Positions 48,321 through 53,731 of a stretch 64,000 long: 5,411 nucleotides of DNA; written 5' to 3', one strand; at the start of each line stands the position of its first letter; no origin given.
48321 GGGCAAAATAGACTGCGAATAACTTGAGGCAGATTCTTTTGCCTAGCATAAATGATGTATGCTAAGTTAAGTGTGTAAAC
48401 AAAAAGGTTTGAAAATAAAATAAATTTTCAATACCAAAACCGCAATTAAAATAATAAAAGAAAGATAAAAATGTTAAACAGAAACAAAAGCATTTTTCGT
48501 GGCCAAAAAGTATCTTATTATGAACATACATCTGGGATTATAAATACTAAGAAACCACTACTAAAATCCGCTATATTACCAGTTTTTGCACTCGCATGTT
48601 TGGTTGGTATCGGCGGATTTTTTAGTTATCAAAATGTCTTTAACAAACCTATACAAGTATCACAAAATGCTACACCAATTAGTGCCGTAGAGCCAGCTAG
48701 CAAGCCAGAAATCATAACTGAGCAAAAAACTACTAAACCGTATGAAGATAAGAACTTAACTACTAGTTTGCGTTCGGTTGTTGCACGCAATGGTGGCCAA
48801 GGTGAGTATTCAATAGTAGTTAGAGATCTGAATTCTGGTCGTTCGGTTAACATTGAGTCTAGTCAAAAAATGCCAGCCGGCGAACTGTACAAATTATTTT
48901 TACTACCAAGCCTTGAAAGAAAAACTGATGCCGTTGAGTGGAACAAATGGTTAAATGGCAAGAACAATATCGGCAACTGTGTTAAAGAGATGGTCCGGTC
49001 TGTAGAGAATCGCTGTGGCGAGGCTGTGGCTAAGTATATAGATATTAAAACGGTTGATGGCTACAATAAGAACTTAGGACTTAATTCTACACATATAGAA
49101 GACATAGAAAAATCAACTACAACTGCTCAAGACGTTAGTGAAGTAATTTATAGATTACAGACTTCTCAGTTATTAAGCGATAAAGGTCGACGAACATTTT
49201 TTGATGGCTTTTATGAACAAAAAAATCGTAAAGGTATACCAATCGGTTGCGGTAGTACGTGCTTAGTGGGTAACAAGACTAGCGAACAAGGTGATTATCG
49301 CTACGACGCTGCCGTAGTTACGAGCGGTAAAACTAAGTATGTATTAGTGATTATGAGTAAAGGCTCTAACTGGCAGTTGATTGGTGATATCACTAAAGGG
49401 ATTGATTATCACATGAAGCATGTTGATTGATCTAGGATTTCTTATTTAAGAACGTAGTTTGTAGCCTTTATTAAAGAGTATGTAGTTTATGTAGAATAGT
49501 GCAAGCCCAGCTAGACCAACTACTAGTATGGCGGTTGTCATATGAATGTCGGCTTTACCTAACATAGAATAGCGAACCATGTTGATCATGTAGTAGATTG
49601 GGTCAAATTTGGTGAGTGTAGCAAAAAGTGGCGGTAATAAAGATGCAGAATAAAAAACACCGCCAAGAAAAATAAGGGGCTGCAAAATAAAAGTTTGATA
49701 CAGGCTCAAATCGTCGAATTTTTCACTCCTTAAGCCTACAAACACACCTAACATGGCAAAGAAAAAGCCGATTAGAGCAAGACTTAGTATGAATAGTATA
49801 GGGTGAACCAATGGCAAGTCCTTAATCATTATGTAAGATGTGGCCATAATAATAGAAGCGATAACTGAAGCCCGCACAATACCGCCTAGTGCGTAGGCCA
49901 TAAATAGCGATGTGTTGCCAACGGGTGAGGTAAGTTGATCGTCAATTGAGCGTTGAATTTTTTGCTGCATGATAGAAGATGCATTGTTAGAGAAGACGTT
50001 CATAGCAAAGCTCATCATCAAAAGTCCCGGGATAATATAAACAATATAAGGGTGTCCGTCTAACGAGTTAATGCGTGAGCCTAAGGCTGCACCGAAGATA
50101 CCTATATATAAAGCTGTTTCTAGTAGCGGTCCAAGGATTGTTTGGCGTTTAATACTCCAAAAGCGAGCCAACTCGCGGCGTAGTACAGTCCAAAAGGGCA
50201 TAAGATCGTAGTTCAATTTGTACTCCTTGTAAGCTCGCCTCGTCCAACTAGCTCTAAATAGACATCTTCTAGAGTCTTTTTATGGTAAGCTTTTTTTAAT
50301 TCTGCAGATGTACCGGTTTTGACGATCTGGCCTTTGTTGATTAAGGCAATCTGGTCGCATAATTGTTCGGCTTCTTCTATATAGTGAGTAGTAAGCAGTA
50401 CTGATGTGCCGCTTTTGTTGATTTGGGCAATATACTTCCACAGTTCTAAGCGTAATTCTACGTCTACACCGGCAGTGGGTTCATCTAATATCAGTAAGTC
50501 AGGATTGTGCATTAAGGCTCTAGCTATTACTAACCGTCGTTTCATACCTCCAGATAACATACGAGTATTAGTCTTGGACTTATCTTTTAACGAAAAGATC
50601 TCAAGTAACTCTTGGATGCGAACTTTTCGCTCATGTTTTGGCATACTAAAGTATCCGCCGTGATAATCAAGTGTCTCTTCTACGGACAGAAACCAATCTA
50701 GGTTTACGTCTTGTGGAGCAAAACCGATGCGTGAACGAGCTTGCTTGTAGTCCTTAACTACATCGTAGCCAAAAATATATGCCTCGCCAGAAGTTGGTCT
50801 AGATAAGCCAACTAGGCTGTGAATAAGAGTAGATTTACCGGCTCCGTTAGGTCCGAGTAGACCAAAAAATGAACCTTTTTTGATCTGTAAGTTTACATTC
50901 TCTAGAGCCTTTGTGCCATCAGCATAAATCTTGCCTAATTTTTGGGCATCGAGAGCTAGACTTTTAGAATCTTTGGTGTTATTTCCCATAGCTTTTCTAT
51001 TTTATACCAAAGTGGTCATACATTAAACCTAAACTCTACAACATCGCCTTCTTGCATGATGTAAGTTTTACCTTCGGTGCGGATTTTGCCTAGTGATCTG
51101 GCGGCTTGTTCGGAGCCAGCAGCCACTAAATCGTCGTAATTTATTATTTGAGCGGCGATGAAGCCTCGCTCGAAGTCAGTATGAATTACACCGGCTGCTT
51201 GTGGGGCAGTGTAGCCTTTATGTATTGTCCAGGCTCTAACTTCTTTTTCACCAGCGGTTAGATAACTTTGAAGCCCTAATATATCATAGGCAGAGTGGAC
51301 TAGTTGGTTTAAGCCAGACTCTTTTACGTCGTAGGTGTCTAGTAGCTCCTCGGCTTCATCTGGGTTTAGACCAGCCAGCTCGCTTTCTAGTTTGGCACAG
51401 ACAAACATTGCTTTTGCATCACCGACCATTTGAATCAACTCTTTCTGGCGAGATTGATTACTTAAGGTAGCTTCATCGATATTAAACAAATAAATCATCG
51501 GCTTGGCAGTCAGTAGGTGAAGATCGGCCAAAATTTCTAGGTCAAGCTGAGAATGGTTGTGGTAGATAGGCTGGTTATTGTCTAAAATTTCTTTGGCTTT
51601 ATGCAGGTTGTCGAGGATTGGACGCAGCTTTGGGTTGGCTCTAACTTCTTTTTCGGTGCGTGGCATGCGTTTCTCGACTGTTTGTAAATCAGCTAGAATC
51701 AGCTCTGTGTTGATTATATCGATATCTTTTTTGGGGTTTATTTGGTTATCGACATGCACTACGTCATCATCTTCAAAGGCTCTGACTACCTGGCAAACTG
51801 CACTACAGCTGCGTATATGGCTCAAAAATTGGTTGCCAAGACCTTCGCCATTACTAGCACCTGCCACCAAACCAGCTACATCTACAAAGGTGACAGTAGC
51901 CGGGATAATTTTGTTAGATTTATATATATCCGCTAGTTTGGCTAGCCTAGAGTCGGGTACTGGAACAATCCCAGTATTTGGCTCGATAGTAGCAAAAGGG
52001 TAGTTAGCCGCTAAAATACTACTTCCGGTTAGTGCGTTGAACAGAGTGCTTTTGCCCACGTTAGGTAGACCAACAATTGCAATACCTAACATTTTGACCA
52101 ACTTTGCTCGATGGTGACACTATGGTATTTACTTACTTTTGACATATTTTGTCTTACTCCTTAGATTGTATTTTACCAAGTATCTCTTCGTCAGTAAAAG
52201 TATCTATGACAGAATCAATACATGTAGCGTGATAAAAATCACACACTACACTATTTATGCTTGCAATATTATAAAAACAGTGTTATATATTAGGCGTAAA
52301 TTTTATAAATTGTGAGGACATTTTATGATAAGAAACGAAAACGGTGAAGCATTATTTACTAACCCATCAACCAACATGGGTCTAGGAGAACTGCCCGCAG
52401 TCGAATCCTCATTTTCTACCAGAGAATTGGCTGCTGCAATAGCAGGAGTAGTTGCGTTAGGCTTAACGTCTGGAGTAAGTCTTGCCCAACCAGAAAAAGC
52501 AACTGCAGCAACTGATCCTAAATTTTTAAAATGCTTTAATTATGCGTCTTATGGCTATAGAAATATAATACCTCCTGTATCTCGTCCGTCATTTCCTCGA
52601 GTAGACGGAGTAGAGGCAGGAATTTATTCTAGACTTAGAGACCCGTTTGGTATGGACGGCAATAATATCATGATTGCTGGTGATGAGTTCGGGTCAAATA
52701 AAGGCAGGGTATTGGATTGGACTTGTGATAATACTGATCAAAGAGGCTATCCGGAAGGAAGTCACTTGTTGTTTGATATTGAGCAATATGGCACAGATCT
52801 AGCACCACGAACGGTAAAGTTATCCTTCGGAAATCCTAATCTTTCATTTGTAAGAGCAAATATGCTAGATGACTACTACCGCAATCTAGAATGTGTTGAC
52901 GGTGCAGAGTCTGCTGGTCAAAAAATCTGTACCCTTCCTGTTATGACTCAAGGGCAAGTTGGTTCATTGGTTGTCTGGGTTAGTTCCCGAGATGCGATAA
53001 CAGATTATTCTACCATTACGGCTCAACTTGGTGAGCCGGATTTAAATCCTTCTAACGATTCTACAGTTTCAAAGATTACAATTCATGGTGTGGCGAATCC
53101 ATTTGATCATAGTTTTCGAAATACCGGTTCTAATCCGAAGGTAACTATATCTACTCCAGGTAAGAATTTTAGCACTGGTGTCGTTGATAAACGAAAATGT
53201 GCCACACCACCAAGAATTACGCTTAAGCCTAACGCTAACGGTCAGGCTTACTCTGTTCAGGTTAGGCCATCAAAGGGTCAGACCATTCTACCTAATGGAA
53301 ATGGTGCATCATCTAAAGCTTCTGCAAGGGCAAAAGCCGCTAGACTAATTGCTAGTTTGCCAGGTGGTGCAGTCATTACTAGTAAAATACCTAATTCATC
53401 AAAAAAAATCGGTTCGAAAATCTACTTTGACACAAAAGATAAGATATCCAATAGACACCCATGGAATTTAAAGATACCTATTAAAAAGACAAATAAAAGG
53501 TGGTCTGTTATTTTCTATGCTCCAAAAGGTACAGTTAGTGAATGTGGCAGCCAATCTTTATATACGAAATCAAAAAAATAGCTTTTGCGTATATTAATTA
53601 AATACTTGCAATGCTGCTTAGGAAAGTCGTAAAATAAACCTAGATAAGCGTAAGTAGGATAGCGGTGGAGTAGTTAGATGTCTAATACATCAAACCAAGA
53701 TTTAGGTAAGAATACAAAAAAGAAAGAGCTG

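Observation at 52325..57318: Uncharacterised three-gene secreted/surface module directly upstream of the type IV pilus genes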

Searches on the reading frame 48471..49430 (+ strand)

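Call 3: search_protein_families(library=pfam, proteins=[window:48471-49430:+], max_evalue=1)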
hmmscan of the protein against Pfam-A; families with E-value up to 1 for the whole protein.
window:48471-49430:+ (319 aa): 3 families
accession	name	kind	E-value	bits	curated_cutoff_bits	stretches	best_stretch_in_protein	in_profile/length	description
PF13354.11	Beta-lactamase2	-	7.9e-17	61.8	22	2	167-295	75-213/214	Beta-lactamase enzyme family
PF05704.18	Caps_synth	-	0.066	13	24.5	1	153-225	47-116/278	Capsular polysaccharide synthesis protein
PF17987.7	PMT2_N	-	0.099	13.2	27.8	1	178-230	68-120/125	Phosphoethanolamine N-methyltransferase 2 N-terminal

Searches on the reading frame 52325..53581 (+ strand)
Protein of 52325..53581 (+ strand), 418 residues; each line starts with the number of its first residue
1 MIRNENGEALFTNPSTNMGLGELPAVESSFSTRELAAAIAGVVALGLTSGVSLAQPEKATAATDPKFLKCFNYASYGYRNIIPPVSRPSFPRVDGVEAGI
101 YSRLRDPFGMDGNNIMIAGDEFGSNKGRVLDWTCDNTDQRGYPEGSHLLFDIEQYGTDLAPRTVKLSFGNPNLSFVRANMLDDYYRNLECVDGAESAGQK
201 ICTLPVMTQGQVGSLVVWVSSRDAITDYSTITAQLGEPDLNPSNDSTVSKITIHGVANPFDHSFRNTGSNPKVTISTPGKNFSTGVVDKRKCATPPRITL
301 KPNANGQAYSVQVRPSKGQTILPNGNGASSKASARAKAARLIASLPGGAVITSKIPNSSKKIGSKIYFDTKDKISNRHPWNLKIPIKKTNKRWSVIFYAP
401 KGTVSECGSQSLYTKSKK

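Call 3: search_protein_families(library=pfam, proteins=[window:52325-53581:+], max_evalue=1)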
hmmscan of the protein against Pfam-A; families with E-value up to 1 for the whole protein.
window:52325-53581:+ (418 aa): 0 families

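Call 4: search_protein_families(library=ncbifam, proteins=[window:52325-53581:+], max_evalue=1)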
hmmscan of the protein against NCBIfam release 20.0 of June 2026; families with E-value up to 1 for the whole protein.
window:52325-53581:+ (418 aa): 0 families

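Call 30: find_homologous_proteins(query=window:52325-53581:+)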
Query window:52325-53581:+ (418 aa): 1 proteins with E <= 0.001 among 8000 candidates.
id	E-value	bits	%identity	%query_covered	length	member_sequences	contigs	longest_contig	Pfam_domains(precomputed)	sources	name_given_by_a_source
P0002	1.1e-279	945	100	100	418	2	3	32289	-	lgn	-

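Call 76: search_protein_families(library=pfam, proteins=[window:52325-53578:+], max_evalue=0.1)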
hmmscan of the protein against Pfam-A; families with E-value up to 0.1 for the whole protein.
window:52325-53578:+ (418 aa): 0 families

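Call 79: search_solved_structures(query=window:52325-53578:+, max_evalue=1)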
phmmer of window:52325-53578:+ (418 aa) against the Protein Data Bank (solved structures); distinct sequences matched with E-value up to 1: 1.
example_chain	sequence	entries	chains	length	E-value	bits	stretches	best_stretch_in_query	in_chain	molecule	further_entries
2f09_A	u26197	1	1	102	0.21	13.6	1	142-183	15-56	Hypothetical protein ydhA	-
